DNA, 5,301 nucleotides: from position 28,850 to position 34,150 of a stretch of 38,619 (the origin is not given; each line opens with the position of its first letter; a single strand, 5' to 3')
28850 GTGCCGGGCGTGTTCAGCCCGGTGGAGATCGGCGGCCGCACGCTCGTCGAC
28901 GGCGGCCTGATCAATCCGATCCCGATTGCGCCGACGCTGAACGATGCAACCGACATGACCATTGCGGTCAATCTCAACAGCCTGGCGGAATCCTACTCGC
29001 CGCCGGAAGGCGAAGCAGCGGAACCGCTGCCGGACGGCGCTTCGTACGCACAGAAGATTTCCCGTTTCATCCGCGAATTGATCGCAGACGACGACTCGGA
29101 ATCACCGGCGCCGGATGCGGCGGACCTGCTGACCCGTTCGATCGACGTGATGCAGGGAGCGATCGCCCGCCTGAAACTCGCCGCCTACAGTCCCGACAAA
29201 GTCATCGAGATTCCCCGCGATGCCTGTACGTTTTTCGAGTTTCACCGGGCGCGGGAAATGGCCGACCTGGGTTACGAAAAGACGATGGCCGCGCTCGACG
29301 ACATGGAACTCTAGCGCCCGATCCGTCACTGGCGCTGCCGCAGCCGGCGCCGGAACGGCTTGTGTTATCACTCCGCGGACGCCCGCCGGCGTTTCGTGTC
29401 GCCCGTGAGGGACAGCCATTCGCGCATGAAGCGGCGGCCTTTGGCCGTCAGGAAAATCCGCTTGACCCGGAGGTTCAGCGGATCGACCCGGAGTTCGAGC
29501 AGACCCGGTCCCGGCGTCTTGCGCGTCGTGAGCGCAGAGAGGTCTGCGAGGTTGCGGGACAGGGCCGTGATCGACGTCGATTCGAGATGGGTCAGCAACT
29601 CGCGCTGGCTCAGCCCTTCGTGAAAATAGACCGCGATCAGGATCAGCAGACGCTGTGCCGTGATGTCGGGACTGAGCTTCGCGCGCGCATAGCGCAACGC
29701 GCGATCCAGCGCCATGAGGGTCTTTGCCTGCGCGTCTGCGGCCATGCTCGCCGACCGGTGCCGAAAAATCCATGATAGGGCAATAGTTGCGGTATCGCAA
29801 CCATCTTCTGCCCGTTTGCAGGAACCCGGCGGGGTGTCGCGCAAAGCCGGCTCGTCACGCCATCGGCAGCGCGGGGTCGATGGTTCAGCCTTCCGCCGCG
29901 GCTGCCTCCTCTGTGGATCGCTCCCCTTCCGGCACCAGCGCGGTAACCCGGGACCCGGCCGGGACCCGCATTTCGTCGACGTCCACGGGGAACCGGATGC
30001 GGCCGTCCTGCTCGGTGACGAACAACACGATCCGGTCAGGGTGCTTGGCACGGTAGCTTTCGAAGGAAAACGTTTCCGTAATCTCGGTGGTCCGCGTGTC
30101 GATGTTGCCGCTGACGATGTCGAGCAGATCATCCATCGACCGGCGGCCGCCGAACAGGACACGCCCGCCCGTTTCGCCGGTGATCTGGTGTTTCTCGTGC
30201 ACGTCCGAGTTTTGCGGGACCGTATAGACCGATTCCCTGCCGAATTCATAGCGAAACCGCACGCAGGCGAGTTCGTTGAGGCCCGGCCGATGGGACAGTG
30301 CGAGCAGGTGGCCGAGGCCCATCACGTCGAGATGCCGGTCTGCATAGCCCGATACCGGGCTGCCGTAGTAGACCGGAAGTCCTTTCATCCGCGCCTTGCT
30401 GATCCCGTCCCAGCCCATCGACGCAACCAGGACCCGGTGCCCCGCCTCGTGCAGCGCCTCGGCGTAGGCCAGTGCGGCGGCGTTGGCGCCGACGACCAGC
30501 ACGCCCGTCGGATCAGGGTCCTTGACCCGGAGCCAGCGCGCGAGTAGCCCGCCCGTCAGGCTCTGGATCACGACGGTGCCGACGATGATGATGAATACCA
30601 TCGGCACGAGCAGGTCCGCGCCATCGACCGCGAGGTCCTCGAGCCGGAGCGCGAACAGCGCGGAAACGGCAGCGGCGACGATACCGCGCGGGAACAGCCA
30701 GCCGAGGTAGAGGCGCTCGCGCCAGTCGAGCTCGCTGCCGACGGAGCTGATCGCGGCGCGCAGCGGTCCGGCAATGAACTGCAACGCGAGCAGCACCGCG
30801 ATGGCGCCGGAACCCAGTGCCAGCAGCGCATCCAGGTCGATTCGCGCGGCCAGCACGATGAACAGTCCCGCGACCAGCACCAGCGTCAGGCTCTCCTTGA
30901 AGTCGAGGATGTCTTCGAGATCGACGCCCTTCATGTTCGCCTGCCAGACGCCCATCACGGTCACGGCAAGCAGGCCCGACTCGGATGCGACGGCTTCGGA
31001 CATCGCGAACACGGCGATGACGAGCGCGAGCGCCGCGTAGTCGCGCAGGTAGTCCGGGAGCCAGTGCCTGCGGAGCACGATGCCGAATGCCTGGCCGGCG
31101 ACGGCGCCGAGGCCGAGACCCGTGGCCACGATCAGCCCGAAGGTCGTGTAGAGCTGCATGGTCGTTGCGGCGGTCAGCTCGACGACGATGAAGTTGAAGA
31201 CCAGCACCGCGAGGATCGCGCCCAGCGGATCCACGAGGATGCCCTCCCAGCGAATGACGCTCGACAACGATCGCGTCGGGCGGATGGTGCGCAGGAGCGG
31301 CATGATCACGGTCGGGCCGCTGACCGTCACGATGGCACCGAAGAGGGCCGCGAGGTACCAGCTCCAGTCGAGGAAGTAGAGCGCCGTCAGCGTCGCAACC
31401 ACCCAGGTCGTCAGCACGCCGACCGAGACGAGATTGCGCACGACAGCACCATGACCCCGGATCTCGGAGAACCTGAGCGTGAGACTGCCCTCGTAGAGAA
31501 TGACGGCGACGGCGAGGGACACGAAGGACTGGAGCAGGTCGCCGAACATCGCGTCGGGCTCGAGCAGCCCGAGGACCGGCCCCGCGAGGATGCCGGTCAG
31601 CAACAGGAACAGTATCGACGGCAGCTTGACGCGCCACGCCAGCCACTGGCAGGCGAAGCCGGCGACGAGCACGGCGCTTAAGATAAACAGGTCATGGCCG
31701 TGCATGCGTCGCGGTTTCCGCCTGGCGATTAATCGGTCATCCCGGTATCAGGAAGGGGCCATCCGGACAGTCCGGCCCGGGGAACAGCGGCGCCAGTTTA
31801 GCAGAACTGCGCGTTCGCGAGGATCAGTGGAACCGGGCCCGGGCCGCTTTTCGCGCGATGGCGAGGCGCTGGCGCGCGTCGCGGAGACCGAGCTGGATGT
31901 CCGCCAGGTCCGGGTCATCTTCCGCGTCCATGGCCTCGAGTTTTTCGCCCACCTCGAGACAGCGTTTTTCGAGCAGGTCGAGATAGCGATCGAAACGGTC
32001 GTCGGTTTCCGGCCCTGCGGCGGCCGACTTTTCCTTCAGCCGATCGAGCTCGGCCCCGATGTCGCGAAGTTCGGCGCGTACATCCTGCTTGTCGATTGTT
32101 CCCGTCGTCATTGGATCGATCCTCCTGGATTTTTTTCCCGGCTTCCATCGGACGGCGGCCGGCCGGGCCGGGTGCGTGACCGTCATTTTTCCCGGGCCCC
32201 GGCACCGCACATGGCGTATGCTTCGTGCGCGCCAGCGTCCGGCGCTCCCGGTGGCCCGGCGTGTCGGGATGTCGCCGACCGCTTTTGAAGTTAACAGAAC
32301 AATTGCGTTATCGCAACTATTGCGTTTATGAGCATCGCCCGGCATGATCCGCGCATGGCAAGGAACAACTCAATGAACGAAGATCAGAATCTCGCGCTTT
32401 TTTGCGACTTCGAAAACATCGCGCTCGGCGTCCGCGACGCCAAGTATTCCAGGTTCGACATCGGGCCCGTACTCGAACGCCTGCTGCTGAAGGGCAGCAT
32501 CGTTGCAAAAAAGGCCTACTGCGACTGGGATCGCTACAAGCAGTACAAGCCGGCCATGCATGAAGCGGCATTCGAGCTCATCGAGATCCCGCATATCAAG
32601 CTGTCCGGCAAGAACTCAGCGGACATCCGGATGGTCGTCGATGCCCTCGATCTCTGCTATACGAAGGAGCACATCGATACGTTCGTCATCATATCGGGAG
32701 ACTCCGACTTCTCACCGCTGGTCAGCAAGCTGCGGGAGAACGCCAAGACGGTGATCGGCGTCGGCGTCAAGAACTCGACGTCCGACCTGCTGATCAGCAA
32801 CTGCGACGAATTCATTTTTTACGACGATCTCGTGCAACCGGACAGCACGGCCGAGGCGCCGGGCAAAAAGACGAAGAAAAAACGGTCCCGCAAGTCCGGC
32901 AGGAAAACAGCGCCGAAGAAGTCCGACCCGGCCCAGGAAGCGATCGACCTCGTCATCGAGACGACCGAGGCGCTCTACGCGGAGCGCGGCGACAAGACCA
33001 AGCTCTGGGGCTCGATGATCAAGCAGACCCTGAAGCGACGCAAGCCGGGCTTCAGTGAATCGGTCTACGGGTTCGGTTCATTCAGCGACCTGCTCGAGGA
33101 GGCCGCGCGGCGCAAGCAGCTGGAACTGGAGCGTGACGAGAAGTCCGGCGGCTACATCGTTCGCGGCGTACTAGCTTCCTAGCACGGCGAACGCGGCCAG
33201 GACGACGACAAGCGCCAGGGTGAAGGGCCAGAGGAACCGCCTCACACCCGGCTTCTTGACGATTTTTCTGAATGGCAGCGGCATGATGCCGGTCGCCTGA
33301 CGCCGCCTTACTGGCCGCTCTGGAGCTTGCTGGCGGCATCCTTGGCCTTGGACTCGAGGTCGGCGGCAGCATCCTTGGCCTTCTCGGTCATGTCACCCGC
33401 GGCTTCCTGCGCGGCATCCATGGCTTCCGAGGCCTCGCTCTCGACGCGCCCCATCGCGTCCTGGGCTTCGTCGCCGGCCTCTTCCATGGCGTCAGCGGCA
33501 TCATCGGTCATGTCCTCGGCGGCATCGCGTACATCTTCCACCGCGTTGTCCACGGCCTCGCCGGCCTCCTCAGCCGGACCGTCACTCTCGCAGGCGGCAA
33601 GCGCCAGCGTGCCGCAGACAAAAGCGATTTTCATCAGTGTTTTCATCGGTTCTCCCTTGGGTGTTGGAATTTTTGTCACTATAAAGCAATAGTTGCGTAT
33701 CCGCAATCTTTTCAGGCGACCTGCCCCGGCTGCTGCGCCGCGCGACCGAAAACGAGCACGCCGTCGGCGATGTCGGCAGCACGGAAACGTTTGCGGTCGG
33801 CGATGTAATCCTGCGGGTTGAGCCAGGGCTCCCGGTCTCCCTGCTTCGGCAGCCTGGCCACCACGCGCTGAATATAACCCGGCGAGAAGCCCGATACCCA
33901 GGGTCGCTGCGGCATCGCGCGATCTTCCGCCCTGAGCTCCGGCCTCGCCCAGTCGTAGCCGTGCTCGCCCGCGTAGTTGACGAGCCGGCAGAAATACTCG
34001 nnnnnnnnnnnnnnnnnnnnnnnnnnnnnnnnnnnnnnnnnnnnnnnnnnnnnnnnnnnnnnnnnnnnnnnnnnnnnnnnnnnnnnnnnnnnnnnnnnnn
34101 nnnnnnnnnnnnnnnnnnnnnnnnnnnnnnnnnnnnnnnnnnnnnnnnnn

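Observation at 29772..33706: A near-identical promoter/operator module occurs three times in 4 kb and links a MarR-like gene, an NYN-LOTUS gene and an acidic repeat lipoprotein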

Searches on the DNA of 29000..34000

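Call 46: search_rna_families(source=window, start=29000, end=34000, threshold=evalue, max_evalue=1)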
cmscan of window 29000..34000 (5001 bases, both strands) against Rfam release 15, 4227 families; matches with E-value up to 1: 0.
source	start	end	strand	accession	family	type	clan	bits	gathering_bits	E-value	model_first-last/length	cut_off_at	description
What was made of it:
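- Rfam finds nothing (call 46).
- Tried and rejected: An Rfam search of 29000-34000 found no match (call 46).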
